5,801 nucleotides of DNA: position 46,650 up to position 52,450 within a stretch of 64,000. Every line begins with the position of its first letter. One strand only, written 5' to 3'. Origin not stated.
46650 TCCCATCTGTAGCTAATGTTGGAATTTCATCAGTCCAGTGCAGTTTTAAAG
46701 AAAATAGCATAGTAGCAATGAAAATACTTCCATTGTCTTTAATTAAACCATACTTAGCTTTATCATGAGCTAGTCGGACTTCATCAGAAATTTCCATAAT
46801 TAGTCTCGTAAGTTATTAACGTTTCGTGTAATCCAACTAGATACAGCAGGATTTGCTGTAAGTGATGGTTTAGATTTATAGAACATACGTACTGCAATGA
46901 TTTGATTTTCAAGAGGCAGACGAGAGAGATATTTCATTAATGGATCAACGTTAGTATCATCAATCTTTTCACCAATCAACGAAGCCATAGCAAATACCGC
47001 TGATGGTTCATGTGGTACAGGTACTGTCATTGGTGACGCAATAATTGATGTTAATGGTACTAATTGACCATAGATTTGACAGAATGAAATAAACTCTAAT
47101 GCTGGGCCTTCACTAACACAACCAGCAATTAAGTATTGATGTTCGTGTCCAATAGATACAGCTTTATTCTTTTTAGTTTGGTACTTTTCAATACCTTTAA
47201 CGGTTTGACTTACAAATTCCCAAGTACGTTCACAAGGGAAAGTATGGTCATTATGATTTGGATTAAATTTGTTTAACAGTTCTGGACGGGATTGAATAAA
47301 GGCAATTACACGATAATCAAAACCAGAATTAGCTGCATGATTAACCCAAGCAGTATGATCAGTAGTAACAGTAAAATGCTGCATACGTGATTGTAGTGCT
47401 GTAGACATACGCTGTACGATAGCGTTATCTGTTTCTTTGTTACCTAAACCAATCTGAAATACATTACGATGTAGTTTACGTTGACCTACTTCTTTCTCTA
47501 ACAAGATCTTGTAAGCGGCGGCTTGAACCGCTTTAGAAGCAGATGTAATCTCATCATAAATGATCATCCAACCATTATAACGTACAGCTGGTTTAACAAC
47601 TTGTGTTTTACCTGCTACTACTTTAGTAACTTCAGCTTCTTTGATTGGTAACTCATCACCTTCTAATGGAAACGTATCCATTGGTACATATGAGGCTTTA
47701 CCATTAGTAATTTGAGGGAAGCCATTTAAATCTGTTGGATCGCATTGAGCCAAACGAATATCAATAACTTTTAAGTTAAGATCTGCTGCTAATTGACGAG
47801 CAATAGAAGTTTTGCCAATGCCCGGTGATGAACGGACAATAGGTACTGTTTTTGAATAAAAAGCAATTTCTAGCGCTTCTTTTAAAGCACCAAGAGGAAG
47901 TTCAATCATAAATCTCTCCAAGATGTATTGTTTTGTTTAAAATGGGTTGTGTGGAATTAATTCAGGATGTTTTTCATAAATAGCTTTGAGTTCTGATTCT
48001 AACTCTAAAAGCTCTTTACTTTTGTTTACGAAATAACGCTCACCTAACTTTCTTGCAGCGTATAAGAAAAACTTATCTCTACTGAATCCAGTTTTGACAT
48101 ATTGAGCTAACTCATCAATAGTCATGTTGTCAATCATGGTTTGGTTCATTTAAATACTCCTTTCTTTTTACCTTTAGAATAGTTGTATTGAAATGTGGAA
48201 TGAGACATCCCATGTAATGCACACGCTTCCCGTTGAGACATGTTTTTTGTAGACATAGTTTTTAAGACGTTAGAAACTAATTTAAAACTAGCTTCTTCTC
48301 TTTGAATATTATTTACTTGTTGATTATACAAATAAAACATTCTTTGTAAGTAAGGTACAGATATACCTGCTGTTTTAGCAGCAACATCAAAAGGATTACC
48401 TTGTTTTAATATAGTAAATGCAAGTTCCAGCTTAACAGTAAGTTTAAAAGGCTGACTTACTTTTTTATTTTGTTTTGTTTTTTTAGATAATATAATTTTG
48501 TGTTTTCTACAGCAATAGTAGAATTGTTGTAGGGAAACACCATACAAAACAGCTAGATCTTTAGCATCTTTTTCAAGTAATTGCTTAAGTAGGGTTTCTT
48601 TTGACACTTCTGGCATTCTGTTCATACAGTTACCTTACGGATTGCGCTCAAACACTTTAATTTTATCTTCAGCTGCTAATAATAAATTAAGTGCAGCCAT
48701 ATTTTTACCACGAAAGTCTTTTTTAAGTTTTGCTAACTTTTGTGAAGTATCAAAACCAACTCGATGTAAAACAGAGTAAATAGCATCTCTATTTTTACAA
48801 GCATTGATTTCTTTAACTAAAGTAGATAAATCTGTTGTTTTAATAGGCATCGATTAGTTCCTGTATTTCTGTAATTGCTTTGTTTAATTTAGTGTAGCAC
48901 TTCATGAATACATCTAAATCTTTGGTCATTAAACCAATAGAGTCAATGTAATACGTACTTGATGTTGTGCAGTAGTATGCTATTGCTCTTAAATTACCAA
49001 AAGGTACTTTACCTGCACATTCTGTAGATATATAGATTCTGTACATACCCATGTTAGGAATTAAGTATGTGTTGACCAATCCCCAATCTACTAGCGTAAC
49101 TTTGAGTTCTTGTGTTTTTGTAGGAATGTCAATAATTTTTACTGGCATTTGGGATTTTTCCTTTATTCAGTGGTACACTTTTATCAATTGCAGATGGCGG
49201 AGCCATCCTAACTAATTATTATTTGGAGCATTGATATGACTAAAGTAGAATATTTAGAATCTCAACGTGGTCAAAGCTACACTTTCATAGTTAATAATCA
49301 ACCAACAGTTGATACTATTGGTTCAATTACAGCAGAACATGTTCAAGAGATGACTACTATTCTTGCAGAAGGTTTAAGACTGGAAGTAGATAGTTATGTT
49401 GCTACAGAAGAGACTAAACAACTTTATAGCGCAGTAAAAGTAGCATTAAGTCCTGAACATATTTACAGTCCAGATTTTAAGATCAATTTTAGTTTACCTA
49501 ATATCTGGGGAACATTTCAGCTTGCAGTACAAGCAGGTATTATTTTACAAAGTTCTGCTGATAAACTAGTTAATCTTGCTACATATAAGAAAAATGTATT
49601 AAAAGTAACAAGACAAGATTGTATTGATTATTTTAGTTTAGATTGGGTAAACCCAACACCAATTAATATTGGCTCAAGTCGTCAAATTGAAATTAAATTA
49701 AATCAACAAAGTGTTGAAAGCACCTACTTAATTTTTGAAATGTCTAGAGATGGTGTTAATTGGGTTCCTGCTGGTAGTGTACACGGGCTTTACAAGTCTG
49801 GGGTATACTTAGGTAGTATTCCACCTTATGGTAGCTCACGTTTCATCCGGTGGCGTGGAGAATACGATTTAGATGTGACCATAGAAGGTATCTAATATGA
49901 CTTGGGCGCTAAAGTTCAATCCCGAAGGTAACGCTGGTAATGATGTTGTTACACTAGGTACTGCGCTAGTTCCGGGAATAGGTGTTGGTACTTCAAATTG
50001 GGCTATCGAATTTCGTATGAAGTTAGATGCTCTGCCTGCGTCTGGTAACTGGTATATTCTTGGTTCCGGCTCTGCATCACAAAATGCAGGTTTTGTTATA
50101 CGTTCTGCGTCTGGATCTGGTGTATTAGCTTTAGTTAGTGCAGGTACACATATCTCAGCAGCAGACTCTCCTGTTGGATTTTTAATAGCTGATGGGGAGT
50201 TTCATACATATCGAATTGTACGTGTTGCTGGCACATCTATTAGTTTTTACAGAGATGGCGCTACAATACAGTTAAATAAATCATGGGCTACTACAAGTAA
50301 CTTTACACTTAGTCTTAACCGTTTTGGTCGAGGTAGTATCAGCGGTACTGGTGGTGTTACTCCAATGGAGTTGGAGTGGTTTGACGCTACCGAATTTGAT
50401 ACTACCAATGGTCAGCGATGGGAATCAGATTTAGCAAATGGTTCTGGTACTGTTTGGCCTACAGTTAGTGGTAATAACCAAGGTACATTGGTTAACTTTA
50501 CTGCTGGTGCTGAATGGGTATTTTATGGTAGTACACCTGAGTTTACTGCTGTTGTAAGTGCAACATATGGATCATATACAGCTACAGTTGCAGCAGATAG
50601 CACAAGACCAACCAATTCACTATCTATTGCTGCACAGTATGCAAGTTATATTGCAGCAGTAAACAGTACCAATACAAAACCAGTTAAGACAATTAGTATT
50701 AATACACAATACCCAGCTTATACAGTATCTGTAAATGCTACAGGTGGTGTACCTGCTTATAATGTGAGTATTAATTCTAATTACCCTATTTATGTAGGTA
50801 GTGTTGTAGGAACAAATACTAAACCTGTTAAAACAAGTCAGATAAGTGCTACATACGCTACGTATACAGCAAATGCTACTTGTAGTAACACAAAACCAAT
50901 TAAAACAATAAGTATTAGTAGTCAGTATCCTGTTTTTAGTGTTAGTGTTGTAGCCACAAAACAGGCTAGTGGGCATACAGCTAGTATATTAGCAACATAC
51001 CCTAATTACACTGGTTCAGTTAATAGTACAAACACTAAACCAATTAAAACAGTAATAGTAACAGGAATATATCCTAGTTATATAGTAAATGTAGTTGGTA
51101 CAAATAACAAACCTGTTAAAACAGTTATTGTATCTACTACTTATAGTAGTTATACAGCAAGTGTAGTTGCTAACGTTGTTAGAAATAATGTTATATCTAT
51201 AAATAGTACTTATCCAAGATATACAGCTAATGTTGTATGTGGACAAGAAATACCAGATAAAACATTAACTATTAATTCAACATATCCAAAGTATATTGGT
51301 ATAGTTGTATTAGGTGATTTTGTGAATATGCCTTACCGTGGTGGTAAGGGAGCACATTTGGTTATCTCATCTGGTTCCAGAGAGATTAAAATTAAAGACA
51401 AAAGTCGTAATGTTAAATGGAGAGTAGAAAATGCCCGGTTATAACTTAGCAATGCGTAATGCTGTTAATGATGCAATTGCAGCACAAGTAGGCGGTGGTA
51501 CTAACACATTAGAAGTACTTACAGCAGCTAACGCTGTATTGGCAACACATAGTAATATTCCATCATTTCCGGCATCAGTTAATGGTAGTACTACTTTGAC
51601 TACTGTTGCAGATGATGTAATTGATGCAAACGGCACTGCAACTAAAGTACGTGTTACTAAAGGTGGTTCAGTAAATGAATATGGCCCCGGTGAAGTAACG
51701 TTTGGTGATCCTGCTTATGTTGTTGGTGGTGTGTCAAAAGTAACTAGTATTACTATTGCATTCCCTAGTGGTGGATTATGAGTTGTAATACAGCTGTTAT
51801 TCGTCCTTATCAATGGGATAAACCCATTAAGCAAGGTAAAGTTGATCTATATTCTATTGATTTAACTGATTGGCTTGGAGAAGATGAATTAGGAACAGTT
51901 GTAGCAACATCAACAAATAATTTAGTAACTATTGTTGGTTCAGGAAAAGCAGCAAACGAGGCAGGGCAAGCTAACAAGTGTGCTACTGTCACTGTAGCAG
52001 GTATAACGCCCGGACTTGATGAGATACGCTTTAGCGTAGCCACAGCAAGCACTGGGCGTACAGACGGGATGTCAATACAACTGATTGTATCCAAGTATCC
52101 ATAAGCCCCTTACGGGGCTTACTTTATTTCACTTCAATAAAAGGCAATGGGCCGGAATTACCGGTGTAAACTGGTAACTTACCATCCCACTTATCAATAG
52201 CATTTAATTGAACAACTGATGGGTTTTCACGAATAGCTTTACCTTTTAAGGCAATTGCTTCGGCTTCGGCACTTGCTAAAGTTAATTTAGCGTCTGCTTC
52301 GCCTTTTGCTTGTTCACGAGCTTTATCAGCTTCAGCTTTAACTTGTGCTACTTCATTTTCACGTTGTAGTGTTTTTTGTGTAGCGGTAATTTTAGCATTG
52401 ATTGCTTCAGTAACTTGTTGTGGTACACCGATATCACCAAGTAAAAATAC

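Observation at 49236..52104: Plus-strand four-gene island with a lectin-like repeat protein, displaced from the structural module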

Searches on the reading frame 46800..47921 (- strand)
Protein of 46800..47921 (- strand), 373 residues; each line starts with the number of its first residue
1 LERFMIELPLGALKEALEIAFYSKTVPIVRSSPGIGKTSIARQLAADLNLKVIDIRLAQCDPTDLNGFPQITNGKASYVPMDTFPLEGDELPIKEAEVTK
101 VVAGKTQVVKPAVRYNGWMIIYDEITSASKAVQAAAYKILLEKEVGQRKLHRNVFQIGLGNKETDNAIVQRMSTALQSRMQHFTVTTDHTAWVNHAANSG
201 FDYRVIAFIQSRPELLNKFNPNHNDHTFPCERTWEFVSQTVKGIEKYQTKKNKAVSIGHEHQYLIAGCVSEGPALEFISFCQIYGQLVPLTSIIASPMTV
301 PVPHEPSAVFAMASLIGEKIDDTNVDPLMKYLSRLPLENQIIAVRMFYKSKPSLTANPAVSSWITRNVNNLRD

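Call 12: search_dna_similar(query=window:46800-47921:-, collection=phages, mode=protein, max_rows=30, max_evalue=0.00001)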
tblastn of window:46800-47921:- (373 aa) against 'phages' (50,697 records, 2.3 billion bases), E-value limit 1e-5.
Records with a match: 781; places in all: 781; records where one place covers at least 80% of the query: 454.
Best place of each record, by identity: <60% 781.
By first word of the organism name: Escherichia 214; Pseudomonas 112; Vibrio 108; Klebsiella 41; Salmonella 32; Erwinia 31; Pectobacterium 26; Achromobacter 17; Cronobacter 17; Rhizobium 16; and 40 more.
By host as written in the record: - 119; Escherichia coli 75; Pseudomonas aeruginosa 42; Klebsiella pneumoniae 19; Pseudomonas aeruginosa PAO1 16; Vibrio breoganii 15; Campylobacter jejuni 15; Escherichia coli K-12 14; and 213 more.
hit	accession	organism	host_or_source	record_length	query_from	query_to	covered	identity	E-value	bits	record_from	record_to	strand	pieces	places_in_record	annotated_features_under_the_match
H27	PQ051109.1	Erwinia phage Fifi011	Erwinia amylovora YBK14808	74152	5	372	99%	41.0%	1e-86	291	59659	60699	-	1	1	AAA family ATPase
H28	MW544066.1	Salmonella phage vB_SalP_TR2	Salmonella enterica subsp. enterica ...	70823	2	370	99%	40.3%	1e-83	283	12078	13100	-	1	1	NTPase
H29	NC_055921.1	Salmonella phage vB_SalP_TR2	Salmonella enterica subsp. enterica ...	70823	2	370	99%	40.3%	1e-83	283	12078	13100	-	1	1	ATPase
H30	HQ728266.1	Erwinia phage vB_EamP-S6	Erwinia amylovora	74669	6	372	98%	40.3%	2e-84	285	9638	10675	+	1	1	ATPase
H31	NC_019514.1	Erwinia phage vB_EamP-S6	Erwinia amylovora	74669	6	372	98%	40.3%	2e-84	285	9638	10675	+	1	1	ATPase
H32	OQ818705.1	Erwinia phage Pastis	Erwinia amylovora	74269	6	372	98%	39.8%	1e-81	277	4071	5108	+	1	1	ATPase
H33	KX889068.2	Vibrio phage vB_VspP_pVa5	Vibrio splendidus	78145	20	371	94%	41.5%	1e-86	291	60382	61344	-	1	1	MoxR-like ATPase protein | tRNA-TERM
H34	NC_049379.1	Vibrio phage vB_VspP_pVa5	Vibrio splendidus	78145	20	371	94%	41.5%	1e-86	291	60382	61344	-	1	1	ATPase | tRNA-TERM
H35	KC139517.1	Salmonella phage FSL SP-058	Salmonella enterica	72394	12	370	96%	39.8%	9e-80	271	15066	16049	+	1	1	hypothetical protein (x2)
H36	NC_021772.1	Salmonella phage FSL SP-058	Salmonella enterica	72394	12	370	96%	39.8%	9e-80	271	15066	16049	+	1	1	ATPase | HNH endonuclease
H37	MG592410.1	Vibrio phage 1.026.O._10N.222.49.C7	Vibrio splendidus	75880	26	371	93%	41.1%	3e-84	284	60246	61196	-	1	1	hypothetical protein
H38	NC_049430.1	Vibrio phage 1.026.O._10N.222.49.C7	Vibrio splendidus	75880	26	371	93%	41.1%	3e-84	284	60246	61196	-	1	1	ATPase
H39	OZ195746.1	Vibrio phage D499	Seawater and oysters mix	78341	14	371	96%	39.7%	2e-84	285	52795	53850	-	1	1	ATPase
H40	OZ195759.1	Vibrio phage D500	Seawater and oysters mix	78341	14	371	96%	39.7%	2e-84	285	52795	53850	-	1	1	ATPase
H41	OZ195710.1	Vibrio phage D497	Seawater and oysters mix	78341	14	371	96%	39.7%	4e-84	284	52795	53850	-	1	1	ATPase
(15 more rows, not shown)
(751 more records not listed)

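Call 15: get_annotated_region(hit=H34, flank=9000)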
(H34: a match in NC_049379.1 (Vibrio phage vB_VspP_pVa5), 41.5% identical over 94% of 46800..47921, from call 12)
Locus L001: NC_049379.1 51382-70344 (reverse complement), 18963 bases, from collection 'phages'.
description: Vibrio phage pVa5, complete genome.
organism: Vibrio phage vB_VspP_pVa5 (NCBI taxid 1913109)
taxonomy: Viruses; Duplodnaviria; Heunggongvirae; Uroviricota; Caudoviricetes; Schitoviridae; Pontosvirinae; Galateavirus; Galateavirus PVA5
host: Vibrio splendidus; source: mussel tissue; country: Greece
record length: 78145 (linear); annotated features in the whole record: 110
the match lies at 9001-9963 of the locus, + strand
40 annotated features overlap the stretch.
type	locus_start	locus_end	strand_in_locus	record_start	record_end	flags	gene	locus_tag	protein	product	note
CDS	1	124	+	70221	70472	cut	-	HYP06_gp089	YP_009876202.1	hypothetical protein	-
CDS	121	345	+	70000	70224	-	-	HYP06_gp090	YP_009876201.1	hypothetical protein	-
CDS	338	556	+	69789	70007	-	-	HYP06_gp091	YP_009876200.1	hypothetical protein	-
CDS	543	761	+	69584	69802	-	-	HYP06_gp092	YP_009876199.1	hypothetical protein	-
CDS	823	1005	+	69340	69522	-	-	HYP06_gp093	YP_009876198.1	hypothetical protein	-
CDS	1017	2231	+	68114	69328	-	-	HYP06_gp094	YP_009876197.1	RNA polymerase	-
CDS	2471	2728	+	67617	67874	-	-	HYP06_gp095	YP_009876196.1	hypothetical protein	-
CDS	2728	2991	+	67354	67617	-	-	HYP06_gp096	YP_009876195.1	hypothetical protein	-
CDS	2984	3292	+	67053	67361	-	-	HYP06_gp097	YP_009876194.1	hypothetical protein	-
CDS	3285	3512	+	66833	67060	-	-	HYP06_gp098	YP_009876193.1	hypothetical protein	-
CDS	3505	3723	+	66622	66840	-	-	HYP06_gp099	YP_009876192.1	hypothetical protein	-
CDS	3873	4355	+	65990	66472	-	-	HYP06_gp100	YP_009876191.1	HNH endonuclease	-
CDS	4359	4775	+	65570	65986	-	-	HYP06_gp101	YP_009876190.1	hypothetical protein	-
CDS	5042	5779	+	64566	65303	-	-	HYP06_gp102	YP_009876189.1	HNH endonuclease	-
CDS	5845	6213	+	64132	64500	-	-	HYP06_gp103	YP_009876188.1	HNH endonuclease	-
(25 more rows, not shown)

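Call 16: get_annotated_region(hit=H31, flank=9000)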
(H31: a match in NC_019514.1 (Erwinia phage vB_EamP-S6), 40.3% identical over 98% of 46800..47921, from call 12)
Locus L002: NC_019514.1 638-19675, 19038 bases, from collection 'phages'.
description: Erwinia phage vB_EamP-S6, complete genome.
organism: Erwinia phage vB_EamP-S6 (NCBI taxid 1051675)
taxonomy: Viruses; Duplodnaviria; Heunggongvirae; Uroviricota; Caudoviricetes; Schitoviridae; Waedenswilvirus; Waedenswilvirus S6
host: Erwinia amylovora; source: -; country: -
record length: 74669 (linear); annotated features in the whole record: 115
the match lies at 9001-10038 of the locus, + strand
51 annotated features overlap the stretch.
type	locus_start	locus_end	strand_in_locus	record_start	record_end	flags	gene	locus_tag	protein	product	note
CDS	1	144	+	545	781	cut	-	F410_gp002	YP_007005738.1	gp002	-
CDS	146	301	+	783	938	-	-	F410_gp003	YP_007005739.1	gp003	-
CDS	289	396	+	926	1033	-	-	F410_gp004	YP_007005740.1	gp004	-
CDS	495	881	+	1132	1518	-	-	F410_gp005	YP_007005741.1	gp005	-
CDS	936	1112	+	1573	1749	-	-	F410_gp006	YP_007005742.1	gp006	-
CDS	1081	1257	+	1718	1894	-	-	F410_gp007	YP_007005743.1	gp007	-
CDS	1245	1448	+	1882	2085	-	-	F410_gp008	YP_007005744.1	gp008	-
CDS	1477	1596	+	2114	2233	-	-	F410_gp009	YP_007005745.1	gp009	-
CDS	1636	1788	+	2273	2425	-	-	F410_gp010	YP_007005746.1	gp010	-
CDS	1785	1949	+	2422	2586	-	-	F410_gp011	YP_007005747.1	gp011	-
CDS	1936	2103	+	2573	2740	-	-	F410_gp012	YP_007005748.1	gp012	-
CDS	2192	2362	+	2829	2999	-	-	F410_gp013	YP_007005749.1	gp013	-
CDS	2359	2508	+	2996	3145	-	-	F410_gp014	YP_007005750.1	gp014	-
CDS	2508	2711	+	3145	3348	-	-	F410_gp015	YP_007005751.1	gp015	-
CDS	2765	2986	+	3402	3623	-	-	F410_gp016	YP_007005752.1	gp016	-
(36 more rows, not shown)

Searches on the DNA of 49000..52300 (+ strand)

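Call 3: search_dna_similar(query=window:49000-52300:+, collection=phages, mode=near, max_rows=30)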
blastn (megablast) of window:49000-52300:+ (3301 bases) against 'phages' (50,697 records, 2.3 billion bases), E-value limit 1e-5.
No match.
